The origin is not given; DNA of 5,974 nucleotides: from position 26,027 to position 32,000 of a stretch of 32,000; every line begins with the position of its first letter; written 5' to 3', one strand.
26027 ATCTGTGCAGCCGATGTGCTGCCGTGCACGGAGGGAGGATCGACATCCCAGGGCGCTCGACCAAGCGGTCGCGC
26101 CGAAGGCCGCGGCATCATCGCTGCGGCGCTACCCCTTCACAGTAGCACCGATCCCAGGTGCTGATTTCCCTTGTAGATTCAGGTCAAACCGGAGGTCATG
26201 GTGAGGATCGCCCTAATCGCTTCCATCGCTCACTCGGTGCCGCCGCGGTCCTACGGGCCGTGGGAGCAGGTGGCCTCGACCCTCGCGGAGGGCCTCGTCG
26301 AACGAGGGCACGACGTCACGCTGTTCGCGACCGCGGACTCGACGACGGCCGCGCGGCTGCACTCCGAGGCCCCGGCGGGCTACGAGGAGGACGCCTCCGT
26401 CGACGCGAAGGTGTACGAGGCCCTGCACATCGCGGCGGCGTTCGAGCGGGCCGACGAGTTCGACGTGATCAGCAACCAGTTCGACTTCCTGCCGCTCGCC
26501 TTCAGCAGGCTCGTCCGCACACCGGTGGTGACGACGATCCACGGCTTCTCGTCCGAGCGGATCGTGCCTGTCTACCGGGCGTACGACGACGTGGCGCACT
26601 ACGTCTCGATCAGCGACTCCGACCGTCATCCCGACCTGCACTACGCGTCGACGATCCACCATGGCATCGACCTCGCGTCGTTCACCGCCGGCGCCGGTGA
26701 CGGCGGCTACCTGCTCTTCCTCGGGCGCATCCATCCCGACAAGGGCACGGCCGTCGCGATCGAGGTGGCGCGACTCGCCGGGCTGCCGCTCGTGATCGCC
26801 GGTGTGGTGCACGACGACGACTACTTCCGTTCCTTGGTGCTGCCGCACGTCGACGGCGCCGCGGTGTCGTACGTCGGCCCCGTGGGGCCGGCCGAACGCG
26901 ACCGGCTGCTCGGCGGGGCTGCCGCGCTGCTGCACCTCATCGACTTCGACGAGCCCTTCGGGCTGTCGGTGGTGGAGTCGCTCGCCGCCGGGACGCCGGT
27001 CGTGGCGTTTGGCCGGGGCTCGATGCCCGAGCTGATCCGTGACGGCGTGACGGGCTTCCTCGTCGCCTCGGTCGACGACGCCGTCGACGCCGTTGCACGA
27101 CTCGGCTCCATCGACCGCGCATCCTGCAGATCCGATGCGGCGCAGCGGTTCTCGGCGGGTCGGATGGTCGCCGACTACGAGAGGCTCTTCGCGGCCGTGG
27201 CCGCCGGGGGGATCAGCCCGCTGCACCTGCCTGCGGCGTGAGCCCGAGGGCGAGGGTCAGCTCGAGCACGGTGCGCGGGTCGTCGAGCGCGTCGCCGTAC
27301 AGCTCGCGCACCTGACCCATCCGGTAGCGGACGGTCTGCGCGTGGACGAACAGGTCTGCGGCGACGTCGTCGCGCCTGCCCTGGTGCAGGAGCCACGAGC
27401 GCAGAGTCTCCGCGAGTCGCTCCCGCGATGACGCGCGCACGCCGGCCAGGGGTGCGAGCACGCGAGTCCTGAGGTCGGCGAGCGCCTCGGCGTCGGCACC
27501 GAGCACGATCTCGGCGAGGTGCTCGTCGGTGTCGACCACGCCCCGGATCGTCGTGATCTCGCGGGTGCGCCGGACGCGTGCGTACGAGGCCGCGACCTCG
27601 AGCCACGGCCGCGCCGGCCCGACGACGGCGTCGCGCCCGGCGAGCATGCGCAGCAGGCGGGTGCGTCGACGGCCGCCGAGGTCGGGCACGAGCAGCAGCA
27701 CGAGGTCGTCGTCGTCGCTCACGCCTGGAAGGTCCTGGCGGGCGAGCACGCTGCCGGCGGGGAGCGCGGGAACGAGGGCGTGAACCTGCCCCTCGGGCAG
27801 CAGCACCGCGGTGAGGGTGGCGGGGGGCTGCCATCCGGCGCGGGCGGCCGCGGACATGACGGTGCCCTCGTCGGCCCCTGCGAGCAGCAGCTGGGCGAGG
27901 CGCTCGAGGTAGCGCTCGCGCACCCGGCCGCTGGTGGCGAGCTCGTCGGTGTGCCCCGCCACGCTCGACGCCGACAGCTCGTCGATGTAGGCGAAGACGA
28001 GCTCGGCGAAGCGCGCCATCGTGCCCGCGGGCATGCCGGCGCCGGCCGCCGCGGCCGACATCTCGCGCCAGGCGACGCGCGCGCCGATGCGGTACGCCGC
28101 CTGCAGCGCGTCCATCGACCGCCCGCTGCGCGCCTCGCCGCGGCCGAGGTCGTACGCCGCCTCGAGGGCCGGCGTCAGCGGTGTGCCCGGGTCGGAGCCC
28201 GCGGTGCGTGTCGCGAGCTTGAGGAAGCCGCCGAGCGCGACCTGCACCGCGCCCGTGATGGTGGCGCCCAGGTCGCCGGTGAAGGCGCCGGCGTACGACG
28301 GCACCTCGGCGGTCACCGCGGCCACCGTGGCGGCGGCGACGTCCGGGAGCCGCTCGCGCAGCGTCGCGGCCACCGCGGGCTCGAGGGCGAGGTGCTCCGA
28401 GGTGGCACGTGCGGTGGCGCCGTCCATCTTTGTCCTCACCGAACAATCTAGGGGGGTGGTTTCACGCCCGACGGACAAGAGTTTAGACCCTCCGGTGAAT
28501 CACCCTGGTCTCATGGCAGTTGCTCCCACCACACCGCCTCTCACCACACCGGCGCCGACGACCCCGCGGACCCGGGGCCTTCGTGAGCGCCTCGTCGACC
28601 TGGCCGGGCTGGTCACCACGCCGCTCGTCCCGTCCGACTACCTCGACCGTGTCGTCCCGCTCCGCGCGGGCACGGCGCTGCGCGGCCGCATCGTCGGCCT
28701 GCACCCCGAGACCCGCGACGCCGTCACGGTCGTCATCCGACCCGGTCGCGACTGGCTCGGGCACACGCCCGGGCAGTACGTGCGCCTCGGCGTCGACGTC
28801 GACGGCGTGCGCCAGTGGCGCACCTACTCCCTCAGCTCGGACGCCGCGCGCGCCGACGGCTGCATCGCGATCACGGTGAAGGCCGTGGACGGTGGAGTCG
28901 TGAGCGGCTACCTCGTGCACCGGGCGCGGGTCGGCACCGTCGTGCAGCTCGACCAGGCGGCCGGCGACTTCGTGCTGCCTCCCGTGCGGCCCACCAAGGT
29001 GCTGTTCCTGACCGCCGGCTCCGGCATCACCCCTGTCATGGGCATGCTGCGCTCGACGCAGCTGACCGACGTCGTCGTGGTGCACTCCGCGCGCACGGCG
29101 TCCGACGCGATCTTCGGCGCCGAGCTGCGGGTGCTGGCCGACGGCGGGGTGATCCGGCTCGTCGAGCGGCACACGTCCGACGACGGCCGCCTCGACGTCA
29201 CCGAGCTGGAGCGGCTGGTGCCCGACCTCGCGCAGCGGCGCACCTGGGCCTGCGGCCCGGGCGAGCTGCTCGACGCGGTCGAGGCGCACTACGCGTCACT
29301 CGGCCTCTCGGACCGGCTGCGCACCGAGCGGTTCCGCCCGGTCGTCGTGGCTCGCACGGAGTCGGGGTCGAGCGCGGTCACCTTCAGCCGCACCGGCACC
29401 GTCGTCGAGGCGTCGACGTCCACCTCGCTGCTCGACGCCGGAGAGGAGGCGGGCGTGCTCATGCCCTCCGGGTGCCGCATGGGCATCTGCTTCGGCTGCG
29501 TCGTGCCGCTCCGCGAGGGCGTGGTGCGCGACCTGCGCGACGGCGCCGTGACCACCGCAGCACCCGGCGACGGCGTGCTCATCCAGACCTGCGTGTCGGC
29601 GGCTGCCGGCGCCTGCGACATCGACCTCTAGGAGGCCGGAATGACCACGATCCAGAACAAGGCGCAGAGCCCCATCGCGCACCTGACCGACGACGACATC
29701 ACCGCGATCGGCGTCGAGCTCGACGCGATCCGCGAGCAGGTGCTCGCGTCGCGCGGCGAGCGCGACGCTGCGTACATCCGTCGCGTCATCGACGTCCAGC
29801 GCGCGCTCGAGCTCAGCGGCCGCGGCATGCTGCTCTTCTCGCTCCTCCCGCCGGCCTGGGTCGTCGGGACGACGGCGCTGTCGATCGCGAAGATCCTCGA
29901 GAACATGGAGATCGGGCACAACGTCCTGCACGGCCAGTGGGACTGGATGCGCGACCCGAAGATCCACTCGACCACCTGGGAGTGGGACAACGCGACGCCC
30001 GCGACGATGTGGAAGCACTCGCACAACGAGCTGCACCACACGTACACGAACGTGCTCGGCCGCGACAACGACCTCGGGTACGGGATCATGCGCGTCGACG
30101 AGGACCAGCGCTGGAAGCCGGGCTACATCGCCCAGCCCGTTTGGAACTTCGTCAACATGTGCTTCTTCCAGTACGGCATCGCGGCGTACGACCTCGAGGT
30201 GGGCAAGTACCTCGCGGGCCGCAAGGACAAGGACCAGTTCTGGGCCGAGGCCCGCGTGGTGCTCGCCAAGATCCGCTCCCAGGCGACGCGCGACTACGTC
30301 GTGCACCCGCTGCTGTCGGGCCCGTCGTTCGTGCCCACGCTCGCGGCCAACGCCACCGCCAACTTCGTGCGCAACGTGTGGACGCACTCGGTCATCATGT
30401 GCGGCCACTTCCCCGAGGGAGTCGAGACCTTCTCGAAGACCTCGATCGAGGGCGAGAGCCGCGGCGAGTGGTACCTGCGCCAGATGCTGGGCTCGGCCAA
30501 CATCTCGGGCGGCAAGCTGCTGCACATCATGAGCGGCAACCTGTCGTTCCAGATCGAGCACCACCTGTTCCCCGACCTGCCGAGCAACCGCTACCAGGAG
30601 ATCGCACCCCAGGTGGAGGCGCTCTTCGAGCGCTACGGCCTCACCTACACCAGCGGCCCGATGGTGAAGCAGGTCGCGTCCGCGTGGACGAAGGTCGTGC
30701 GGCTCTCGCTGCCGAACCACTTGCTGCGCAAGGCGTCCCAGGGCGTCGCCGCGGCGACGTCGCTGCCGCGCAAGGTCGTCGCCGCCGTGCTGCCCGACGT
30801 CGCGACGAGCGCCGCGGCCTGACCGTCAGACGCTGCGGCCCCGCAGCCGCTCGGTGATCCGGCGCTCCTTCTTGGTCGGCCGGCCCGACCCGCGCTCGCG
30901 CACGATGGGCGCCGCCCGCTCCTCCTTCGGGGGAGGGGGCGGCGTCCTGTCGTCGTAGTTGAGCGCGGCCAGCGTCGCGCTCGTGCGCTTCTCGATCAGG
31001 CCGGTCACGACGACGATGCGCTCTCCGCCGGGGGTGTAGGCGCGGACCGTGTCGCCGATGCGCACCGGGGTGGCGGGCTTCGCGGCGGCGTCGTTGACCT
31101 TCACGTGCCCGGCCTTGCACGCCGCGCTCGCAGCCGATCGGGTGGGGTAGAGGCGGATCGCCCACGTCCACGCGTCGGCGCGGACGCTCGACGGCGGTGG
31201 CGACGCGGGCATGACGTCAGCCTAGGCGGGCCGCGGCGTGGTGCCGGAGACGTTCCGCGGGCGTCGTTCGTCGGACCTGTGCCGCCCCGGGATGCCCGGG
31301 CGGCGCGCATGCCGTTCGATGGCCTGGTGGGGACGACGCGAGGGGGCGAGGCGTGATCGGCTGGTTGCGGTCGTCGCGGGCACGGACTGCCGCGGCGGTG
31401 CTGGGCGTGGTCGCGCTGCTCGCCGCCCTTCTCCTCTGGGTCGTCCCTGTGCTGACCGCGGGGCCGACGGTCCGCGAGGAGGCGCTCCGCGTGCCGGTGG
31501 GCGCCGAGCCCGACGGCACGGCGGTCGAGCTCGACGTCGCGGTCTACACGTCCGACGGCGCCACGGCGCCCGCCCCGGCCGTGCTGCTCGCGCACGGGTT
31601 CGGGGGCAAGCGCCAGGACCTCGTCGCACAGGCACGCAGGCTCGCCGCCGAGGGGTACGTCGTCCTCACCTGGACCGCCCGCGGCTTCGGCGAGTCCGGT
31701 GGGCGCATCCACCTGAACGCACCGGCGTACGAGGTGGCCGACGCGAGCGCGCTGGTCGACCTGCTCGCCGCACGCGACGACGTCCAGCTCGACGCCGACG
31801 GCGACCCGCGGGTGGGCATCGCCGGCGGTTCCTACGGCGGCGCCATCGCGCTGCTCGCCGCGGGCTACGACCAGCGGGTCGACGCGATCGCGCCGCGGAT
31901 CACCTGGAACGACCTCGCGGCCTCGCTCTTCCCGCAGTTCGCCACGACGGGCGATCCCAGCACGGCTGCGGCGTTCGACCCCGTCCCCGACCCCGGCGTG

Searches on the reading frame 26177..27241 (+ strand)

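Call 10: search_protein_families(library=pfam, proteins=[window:26177-27241:+], max_evalue=0.01)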
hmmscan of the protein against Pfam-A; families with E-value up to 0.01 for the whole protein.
window:26177-27241:+ (354 aa): 4 families
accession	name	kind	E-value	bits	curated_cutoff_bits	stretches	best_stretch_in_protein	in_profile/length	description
PF00534.26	Glycos_transf_1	-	2e-19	70.2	26.4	1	176-309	15-155/172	Glycosyl transferases group 1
PF13692.12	Glyco_trans_1_4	-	1.6e-15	58.1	27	1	178-309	3-139/142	Glycosyl transferases group 1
PF13439.12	Glyco_transf_4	-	2.1e-08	34.8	28.5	1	30-146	5-141/170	Glycosyltransferase Family 4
PF13579.12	Glyco_trans_4_4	-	3.2e-05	24.8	29.7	1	31-126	5-106/158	Glycosyl transferase 4-like domain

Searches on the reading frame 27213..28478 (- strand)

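Call 29: search_protein_families(library=pfam, proteins=[window:27213-28478:-], max_evalue=0.01)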
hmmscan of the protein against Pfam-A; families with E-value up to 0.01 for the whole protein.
window:27213-28478:- (421 aa): 1 family
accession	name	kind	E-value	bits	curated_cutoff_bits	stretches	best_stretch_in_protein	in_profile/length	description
PF13556.12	HTH_30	-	8.1e-17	61.2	27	1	355-411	1-57/59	PucR C-terminal helix-turn-helix domain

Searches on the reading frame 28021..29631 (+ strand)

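Call 29: search_protein_families(library=pfam, proteins=[window:28021-29631:+], max_evalue=0.01)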
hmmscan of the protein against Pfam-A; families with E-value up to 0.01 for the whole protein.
window:28021-29631:+ (536 aa): 3 families
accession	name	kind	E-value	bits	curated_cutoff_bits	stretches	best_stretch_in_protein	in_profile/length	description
PF00970.30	FAD_binding_6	-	9.3e-09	36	21.1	1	246-317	28-97/99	Oxidoreductase FAD-binding domain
PF00111.32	Fer2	-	4.8e-07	30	21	1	457-527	5-75/77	2Fe-2S iron-sulfur cluster binding domain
PF00175.26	NAD_binding_1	-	0.00053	21.1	22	1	329-420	1-107/109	Oxidoreductase NAD-binding domain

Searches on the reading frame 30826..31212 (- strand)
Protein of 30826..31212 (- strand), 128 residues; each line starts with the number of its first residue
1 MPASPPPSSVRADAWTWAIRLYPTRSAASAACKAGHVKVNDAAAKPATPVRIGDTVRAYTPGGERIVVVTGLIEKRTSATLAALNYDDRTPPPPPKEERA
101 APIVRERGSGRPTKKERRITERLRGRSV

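Call 29: search_protein_families(library=pfam, proteins=[window:30826-31212:-], max_evalue=0.01)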
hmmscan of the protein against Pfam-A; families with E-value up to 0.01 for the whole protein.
window:30826-31212:- (128 aa): 1 family
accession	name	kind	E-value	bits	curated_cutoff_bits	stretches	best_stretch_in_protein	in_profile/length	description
PF01479.30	S4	-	9.1e-08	32.2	22.8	1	11-56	2-48/48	S4 domain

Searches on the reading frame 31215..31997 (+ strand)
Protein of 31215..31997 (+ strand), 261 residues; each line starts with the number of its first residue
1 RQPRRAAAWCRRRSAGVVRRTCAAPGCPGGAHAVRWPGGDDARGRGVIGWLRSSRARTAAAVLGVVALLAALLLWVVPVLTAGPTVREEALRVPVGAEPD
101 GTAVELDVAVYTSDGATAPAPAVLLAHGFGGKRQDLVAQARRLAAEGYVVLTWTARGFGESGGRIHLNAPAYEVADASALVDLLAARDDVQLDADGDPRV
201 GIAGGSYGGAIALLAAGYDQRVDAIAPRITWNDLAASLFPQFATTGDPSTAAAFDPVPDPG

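Call 29: search_protein_families(library=pfam, proteins=[window:31215-31997:+], max_evalue=0.01)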
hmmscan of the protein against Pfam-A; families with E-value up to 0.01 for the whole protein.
window:31215-31997:+ (261 aa): 8 families
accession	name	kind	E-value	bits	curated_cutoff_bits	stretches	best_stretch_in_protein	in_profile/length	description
PF02129.25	Peptidase_S15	-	2.3e-14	54.1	23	1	100-239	1-138/262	X-Pro dipeptidyl-peptidase (S15 family)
PF12146.15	Hydrolase_4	-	1.1e-12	48.2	27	1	119-220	3-98/239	Serine aminopeptidase, S33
PF00561.26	Abhydrolase_1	-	3.7e-09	37.1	25.8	1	121-226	1-98/245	alpha/beta hydrolase fold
PF01738.24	DLH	-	2.8e-07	30.8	21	1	107-226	2-125/217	Dienelactone hydrolase family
PF12697.13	Abhydrolase_6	-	5.2e-07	31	26.3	1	123-248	1-114/217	Alpha/beta hydrolase family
PF05448.18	AXE1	-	4.5e-05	22.8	21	1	176-228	159-206/321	Acetyl xylan esterase (AXE1)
PF12740.14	PETase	-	6.4e-05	22.9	28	1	110-233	44-160/263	PET hydrolase-like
PF00326.27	Peptidase_S9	-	8.6e-05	22.6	22.6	1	142-217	9-83/213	Prolyl oligopeptidase family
